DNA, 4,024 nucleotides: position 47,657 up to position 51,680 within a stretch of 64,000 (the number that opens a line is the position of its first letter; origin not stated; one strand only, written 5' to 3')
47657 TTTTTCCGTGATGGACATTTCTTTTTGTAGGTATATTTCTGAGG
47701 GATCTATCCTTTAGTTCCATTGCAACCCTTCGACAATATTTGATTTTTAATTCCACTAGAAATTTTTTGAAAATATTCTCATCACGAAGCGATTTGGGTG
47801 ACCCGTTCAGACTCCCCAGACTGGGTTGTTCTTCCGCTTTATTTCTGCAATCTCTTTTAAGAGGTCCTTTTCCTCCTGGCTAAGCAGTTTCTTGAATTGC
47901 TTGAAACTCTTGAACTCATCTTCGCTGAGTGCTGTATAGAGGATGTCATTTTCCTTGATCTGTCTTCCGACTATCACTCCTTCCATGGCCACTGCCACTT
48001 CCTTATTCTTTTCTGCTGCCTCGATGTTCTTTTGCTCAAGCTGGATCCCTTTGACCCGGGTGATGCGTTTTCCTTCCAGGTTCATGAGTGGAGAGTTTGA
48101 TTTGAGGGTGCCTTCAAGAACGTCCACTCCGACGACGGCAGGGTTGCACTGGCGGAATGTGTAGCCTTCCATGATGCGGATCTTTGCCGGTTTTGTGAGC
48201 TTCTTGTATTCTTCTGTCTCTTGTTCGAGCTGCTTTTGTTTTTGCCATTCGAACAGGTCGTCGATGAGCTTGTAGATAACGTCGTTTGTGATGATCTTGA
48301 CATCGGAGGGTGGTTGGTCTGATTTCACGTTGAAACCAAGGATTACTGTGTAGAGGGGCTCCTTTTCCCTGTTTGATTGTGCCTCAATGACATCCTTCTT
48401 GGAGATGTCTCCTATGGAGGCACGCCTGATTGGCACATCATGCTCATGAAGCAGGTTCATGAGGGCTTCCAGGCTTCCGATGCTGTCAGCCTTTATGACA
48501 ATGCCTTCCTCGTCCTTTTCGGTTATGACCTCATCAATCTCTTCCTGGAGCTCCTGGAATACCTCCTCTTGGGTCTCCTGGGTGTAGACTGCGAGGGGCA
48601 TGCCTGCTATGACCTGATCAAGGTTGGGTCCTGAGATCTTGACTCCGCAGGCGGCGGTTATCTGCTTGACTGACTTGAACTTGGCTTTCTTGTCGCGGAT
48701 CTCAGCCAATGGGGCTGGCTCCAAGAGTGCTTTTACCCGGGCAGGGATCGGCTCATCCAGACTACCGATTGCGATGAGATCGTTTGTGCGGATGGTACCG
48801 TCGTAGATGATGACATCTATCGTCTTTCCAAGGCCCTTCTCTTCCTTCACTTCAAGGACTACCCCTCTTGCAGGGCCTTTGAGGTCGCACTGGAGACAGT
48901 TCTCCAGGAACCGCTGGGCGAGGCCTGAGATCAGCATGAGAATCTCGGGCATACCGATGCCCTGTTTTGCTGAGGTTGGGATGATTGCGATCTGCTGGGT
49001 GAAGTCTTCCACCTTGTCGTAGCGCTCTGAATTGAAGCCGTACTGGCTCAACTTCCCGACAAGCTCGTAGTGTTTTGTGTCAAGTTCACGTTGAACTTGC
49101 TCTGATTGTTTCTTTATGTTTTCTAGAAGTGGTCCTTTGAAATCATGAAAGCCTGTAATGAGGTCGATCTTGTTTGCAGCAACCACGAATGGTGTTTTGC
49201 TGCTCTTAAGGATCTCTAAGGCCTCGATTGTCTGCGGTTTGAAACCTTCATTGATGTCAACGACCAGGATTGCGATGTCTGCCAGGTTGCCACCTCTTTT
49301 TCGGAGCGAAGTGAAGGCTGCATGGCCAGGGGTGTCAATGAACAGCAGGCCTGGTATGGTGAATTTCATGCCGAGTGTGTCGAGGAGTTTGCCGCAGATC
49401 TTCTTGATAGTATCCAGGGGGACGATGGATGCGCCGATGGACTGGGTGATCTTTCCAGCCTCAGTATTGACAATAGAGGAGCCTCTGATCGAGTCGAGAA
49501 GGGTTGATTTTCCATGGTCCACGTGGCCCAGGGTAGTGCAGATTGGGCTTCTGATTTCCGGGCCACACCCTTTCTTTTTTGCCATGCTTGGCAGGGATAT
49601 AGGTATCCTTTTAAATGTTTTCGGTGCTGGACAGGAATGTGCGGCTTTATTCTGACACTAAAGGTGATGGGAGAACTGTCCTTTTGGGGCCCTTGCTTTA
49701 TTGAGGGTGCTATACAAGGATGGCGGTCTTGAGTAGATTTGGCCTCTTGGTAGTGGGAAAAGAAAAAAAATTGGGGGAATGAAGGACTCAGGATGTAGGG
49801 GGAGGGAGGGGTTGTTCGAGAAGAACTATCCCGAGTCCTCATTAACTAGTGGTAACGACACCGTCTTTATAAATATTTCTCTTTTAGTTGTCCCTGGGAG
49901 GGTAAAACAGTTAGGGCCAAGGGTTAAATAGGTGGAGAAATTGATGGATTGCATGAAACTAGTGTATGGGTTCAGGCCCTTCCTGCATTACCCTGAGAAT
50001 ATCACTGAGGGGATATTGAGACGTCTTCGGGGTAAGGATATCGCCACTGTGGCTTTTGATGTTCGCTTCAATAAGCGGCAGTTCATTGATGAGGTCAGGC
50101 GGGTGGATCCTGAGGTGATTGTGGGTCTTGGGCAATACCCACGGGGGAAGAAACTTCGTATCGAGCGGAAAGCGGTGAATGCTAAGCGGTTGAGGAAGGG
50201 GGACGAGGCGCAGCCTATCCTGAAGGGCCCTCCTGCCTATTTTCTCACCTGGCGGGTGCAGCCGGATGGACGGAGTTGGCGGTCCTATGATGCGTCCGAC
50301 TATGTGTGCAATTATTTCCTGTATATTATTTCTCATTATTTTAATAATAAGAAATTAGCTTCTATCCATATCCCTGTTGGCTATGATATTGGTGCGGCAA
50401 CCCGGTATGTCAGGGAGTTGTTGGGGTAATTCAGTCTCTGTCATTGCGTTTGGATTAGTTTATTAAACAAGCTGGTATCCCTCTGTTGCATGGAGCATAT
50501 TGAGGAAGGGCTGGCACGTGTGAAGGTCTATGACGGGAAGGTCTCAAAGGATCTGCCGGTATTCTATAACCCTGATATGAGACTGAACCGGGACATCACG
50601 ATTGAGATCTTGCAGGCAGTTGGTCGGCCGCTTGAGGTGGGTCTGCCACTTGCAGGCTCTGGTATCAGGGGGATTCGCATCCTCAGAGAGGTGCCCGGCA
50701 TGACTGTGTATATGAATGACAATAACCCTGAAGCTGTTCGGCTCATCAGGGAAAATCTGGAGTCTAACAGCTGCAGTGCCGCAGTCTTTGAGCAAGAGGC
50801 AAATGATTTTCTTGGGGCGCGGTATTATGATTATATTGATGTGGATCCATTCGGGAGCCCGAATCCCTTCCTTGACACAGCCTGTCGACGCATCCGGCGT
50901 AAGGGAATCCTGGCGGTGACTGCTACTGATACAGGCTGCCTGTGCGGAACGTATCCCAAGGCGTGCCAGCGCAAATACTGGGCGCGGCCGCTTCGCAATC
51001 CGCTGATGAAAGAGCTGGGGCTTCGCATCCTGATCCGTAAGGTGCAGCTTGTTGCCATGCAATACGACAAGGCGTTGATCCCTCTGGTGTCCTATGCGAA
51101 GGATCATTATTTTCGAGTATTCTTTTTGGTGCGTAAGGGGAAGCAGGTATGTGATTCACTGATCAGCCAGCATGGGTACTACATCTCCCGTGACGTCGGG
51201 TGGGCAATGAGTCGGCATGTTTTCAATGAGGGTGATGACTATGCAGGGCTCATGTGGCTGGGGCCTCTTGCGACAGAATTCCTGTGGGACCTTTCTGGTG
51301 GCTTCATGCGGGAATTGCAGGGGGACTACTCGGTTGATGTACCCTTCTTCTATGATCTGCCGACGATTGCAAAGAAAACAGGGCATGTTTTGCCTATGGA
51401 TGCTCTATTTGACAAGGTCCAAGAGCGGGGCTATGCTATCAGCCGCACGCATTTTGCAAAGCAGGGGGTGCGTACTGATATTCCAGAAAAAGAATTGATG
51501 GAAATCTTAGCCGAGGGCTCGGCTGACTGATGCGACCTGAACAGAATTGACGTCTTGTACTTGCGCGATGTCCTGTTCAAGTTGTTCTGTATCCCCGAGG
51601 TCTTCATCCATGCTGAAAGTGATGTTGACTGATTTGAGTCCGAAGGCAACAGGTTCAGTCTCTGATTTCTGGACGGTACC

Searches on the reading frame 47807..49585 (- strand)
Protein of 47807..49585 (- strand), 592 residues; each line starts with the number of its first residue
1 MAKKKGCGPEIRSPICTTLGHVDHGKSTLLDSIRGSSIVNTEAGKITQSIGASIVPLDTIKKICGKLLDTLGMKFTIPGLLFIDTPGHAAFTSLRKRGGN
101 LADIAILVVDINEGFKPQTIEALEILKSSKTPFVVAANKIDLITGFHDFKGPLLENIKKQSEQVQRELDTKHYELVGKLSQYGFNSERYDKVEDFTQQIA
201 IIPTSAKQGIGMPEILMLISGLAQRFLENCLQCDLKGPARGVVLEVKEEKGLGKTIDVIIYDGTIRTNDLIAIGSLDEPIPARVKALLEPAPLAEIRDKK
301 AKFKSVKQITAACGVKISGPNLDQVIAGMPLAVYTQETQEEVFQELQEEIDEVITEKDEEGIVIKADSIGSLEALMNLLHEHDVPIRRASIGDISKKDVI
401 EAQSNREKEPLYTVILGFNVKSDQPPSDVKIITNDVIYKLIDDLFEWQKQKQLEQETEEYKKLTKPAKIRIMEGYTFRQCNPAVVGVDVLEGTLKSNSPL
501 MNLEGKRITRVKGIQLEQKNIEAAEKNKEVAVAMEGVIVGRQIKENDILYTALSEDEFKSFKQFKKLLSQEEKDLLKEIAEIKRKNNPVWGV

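Call 9: search_protein_families(library=pfam, proteins=[window:47807-49585:-], max_evalue=0.001)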
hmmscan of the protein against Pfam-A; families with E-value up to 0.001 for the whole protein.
window:47807-49585:- (592 aa): 7 families
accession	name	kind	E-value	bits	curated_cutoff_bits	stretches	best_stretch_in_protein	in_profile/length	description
PF00009.33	GTP_EFTU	-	2.8e-33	115.5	26.5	1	15-221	5-184/188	Elongation factor Tu GTP binding domain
PF14578.12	GTP_EFTU_D4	-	2.9e-26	91.6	23.8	1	465-550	1-86/86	Elongation factor Tu domain 4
PF11987.13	IF-2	-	3e-17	63.1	27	1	338-444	4-116/117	Translation-initiation factor 2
PF03144.31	GTP_EFTU_D2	-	3.6e-10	40.6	30.3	1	253-331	1-72/73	Elongation factor Tu domain 2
PF01926.29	MMR_HSR1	-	6.8e-08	33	21.9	1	19-139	5-113/113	50S ribosome-binding GTPase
PF03029.23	ATP_bind_1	-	6.3e-06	26.6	27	1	50-220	65-235/240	Conserved hypothetical ATP binding protein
PF22042.2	EF-G_D2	-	0.00086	19.8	27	0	238-277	1-39/84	Elongation factor G domain 2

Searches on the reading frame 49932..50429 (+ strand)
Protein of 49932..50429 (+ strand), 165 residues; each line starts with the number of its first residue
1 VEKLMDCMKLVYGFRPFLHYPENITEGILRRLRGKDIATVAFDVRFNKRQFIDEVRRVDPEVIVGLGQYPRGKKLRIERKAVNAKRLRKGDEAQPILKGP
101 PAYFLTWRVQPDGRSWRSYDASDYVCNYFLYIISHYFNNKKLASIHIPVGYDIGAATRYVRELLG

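Call 114: search_protein_families(library=pfam, proteins=[window:49932-50429:+], max_evalue=0.001)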
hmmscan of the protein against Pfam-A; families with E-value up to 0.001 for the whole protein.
window:49932-50429:+ (165 aa): 1 family
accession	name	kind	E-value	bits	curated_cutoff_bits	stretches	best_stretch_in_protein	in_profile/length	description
PF01470.22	Peptidase_C15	-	3.9e-09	37.3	22.7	1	10-148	4-168/204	Pyroglutamyl peptidase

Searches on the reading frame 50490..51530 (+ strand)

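Call 9: search_protein_families(library=pfam, proteins=[window:50490-51530:+], max_evalue=0.001)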
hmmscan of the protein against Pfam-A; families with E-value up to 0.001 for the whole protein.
window:50490-51530:+ (346 aa): 3 families
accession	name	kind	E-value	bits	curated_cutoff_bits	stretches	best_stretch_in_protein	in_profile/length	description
PF02005.22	TRM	-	7.6e-83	279.2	27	1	9-340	3-375/376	N2,N2-dimethylguanosine tRNA methyltransferase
PF05175.20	MTS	-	5.9e-05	23.2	23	1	55-117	40-103/170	Methyltransferase small domain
PF02475.24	TRM5-TYW2_MTfase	-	0.00023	21.6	28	1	54-141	44-133/164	TRM5/TYW2 methyltransferase domain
